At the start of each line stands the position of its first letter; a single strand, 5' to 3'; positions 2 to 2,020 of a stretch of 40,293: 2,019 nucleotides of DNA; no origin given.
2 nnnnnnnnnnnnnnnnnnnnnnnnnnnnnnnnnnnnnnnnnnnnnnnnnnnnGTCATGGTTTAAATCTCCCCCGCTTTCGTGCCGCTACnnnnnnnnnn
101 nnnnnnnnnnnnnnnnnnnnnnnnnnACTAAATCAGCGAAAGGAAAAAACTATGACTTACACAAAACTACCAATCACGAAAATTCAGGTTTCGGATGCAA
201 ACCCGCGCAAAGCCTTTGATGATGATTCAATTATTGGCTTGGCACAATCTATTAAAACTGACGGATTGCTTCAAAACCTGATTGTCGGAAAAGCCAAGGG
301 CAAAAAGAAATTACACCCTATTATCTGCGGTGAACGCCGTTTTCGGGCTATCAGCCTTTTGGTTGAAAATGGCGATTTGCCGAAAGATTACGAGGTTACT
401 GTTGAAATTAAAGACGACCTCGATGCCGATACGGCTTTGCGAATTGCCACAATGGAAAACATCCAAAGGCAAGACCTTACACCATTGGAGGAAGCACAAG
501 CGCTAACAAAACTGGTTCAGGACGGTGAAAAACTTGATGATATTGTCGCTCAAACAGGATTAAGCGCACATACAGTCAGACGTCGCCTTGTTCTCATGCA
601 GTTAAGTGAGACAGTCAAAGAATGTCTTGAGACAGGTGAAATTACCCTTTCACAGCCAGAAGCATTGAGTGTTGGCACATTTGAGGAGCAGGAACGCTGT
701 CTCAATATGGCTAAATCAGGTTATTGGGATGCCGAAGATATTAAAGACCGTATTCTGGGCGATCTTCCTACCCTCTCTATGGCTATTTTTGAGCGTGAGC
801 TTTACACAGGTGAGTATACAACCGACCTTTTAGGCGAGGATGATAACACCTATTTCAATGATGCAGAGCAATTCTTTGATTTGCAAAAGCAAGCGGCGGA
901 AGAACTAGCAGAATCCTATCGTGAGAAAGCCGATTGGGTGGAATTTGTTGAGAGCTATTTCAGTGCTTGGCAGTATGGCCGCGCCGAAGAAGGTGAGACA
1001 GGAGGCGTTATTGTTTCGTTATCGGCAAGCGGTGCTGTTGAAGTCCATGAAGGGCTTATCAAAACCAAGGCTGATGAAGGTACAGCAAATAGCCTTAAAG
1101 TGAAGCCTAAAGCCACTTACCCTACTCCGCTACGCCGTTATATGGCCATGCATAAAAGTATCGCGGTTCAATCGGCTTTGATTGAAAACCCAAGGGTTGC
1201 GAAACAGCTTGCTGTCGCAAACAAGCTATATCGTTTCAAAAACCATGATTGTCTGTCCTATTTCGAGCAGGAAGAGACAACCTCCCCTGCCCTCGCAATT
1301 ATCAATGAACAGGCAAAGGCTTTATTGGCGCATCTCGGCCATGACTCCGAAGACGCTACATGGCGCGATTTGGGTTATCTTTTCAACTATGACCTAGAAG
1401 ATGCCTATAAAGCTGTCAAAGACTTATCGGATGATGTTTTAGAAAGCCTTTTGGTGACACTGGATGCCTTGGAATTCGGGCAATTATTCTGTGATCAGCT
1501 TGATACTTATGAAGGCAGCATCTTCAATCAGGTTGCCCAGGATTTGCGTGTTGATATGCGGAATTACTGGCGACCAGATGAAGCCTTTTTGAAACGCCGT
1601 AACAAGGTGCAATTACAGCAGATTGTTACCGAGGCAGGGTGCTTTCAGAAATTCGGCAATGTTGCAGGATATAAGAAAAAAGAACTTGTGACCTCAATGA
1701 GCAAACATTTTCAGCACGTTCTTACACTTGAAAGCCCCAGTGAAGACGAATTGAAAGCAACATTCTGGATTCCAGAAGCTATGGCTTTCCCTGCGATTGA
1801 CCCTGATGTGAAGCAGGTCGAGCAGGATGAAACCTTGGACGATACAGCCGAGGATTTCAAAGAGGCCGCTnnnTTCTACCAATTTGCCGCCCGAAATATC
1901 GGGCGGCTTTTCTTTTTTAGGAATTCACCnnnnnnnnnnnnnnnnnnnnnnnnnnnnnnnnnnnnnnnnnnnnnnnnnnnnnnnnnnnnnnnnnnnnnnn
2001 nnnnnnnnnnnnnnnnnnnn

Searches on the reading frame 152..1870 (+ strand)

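Call 82: search_protein_families(library=pfam, proteins=[window:152-1870:+], max_evalue=0.00001)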
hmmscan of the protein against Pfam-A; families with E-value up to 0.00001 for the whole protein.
window:152-1870:+ (573 aa): 2 families
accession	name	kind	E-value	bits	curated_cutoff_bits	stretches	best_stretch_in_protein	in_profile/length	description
PF02195.25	ParB_N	-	2.3e-14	53.6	26.3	1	4-105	4-95/95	ParB N-terminal domain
PF17762.8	HTH_ParB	-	1.5e-08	35.2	22.6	1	107-188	1-84/102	ParB HTH domain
